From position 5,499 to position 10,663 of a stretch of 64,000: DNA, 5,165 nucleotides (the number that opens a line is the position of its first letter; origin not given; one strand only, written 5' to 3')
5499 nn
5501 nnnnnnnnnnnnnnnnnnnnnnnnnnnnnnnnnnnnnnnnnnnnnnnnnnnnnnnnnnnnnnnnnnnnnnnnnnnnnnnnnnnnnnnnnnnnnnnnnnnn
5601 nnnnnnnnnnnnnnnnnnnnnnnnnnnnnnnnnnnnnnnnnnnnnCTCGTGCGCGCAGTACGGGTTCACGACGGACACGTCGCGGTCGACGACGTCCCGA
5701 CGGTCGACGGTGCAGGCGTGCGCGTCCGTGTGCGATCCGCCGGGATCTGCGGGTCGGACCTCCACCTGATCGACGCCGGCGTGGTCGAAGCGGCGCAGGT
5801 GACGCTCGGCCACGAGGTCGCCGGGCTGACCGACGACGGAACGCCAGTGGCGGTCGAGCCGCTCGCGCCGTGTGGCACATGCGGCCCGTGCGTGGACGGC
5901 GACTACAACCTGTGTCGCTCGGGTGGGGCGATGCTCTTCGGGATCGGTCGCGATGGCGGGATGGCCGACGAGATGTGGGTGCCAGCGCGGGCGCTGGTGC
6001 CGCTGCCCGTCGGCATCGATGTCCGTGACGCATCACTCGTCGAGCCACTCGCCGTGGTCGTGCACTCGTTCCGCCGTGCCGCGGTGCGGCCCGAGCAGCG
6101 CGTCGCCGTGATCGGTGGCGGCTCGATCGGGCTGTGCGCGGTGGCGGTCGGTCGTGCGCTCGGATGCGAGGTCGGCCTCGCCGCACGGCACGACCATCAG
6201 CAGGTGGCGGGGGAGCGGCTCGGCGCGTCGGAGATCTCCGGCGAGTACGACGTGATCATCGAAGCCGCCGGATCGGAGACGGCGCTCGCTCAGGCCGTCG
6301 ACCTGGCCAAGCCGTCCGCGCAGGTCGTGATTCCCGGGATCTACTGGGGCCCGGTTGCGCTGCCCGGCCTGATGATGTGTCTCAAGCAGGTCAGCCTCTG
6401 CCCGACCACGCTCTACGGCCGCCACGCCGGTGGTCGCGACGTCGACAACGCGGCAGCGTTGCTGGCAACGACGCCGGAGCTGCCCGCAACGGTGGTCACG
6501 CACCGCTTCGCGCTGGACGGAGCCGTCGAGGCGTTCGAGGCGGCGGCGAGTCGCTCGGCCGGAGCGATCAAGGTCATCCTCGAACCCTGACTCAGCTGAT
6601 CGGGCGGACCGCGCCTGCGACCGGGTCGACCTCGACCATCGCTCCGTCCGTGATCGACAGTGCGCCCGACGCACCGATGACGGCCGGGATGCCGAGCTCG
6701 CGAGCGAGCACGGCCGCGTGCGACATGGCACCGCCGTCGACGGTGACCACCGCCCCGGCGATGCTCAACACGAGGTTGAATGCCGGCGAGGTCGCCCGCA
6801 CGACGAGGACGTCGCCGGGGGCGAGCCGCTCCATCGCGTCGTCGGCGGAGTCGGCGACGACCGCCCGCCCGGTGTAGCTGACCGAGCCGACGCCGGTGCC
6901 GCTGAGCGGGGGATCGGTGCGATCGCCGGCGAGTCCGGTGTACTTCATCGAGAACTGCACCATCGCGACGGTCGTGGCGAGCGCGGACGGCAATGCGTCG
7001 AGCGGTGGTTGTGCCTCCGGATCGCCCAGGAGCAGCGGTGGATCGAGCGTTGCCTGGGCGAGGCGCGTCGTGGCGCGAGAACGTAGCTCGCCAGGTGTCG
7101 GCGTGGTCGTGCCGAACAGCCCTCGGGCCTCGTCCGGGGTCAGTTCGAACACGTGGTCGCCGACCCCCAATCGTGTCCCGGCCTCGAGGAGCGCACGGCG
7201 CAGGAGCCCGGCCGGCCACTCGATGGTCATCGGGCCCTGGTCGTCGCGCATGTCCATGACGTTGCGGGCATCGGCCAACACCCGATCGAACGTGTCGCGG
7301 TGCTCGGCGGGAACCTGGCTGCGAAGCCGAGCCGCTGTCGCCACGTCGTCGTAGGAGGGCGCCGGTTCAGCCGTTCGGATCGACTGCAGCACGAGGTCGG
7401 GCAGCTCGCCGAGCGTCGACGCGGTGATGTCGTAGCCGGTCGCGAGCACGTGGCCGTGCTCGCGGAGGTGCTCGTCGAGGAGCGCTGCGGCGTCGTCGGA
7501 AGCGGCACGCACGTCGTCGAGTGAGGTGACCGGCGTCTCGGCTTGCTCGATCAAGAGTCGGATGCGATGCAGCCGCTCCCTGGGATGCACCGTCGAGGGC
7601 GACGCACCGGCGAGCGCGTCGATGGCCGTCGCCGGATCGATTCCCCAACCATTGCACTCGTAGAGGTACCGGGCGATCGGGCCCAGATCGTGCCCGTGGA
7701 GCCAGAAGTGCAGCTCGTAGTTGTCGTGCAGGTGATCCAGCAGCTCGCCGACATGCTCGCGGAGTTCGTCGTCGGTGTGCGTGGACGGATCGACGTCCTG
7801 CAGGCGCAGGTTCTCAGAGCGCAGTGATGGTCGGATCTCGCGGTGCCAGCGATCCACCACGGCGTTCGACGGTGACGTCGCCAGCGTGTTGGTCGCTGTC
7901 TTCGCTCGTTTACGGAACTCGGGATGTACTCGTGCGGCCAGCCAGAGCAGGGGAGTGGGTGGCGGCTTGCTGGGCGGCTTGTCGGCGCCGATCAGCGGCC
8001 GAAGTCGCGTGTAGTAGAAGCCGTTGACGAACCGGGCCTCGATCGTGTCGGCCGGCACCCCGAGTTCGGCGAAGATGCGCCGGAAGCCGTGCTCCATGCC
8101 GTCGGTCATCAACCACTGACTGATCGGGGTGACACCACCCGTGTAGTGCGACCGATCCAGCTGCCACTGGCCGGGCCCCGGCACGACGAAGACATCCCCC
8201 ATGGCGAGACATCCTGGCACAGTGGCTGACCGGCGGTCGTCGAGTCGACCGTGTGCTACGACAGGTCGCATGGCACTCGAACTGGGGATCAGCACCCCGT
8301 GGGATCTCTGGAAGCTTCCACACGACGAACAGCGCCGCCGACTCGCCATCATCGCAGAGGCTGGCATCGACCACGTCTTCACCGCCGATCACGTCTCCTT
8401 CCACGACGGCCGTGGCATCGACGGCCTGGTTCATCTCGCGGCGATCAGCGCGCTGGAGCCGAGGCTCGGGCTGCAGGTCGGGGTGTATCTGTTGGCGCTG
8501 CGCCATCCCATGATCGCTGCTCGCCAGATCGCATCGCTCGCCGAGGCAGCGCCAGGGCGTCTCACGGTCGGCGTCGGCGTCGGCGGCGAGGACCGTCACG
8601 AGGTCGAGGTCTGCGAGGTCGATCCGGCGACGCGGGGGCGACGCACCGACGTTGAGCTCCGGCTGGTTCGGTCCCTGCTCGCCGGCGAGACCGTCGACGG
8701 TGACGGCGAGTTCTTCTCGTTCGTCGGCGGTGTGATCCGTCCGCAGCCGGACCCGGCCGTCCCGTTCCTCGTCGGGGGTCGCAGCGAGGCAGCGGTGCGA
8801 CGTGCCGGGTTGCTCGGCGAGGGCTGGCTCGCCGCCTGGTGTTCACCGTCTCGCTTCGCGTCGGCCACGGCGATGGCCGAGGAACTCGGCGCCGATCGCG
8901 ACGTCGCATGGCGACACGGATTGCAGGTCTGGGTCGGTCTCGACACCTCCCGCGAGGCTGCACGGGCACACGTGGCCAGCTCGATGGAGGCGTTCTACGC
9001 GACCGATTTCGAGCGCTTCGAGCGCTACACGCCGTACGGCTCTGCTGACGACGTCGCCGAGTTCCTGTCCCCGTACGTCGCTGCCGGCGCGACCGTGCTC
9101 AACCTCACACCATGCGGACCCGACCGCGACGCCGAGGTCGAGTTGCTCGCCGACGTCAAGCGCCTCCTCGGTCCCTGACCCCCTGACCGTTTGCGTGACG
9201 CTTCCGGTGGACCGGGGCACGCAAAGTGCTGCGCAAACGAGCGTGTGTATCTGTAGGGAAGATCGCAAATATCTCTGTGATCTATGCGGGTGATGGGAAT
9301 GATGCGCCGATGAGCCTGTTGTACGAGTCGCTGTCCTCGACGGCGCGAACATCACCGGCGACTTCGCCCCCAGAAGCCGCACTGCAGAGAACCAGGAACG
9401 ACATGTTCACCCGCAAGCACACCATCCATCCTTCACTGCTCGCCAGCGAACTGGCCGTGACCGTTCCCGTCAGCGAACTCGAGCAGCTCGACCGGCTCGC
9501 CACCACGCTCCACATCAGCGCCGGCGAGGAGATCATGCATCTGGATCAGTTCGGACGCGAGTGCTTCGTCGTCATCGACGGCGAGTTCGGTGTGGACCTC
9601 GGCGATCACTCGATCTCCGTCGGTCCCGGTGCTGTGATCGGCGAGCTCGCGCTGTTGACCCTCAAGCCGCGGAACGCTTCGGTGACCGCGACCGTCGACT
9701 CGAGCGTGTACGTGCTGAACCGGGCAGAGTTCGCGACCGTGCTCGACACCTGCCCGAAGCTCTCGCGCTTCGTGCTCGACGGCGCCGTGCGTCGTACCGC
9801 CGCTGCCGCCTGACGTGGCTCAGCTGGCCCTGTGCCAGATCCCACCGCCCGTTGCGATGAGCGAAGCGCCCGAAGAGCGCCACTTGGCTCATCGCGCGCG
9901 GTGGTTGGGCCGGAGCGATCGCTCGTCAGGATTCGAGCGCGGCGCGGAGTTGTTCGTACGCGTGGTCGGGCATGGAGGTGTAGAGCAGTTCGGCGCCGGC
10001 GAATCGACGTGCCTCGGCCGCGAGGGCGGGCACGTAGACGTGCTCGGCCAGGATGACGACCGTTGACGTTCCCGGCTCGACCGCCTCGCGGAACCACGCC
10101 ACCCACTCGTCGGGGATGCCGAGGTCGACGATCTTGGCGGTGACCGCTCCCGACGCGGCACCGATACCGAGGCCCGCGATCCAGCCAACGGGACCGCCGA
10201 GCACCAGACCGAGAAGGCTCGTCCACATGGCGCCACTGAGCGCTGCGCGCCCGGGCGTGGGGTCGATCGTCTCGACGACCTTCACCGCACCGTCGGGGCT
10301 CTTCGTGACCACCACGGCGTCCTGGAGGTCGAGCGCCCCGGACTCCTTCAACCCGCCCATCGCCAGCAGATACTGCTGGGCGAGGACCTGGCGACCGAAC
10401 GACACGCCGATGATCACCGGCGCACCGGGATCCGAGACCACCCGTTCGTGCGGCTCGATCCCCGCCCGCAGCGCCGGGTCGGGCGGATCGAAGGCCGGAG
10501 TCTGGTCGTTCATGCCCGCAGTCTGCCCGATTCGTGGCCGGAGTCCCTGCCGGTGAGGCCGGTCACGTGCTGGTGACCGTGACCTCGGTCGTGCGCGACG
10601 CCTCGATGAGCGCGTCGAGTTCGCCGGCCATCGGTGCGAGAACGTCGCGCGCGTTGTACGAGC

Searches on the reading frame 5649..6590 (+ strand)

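Call 71: search_protein_families(library=pfam, proteins=[window:5649-6590:+], max_evalue=0.00001)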
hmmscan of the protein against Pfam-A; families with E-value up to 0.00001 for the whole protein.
window:5649-6590:+ (313 aa): 3 families
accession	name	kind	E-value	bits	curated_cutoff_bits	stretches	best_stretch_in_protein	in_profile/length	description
PF08240.17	ADH_N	-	3.7e-16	59.7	23.5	1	24-120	5-103/104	Alcohol dehydrogenase GroES-like domain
PF00107.32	ADH_zinc_N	-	2.1e-09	37.9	31.8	0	199-259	58-118/129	Zinc-binding dehydrogenase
PF16912.11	Glu_dehyd_C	-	6.2e-08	32.8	34.9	1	130-312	6-210/211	Glucose dehydrogenase C-terminus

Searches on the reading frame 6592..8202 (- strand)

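Call 71: search_protein_families(library=pfam, proteins=[window:6592-8202:-], max_evalue=0.00001)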
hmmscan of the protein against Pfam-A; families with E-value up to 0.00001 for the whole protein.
window:6592-8202:- (536 aa): 1 family
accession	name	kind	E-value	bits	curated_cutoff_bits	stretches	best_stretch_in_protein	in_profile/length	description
PF00391.29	PEP-utilizers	-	1.3e-18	66.7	23.1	1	461-529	2-71/72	PEP-utilising enzyme, mobile domain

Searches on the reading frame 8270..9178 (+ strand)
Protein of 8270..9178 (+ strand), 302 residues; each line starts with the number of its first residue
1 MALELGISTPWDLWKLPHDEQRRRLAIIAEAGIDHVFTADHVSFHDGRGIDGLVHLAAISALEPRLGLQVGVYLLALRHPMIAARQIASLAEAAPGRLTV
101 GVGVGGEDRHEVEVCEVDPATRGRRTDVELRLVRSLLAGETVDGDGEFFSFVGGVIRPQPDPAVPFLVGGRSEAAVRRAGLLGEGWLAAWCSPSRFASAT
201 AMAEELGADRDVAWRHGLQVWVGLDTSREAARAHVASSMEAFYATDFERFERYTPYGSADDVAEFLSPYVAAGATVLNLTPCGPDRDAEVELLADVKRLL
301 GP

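Call 71: search_protein_families(library=pfam, proteins=[window:8270-9178:+], max_evalue=0.00001)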
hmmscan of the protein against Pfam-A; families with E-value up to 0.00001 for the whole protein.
window:8270-9178:+ (302 aa): 1 family
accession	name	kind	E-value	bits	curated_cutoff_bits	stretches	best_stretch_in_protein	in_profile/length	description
PF00296.26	Bac_luciferase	-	3.8e-34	118.9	27.9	1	19-245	23-253/314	Luciferase-like monooxygenase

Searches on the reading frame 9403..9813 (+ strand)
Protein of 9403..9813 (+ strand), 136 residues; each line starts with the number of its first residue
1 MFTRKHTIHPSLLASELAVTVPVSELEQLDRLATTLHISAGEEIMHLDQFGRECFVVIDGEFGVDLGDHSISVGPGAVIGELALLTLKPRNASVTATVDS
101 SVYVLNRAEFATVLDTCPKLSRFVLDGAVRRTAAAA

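Call 49: search_protein_families(library=pfam, proteins=[window:9403-9813:+], max_evalue=0.001)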
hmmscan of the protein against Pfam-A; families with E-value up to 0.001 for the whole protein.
window:9403-9813:+ (136 aa): 1 family
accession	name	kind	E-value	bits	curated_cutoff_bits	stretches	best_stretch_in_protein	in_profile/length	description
PF00027.35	cNMP_binding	-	2.4e-13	50.3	27.5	1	37-116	3-88/89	Cyclic nucleotide-binding domain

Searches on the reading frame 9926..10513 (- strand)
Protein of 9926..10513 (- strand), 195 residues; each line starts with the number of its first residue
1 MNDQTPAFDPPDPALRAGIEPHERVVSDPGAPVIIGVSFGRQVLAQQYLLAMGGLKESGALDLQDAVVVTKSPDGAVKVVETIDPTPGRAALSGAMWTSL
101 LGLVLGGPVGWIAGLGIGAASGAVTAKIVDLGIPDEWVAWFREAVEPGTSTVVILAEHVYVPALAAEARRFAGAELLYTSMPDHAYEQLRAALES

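Call 49: search_protein_families(library=pfam, proteins=[window:9926-10513:-], max_evalue=0.001)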
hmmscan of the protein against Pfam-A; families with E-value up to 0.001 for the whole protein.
window:9926-10513:- (195 aa): 1 family
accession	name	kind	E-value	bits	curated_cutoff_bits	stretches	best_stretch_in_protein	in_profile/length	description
PF06897.17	DUF1269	-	1.7e-17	64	26.9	1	91-193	1-99/100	Protein of unknown function (DUF1269)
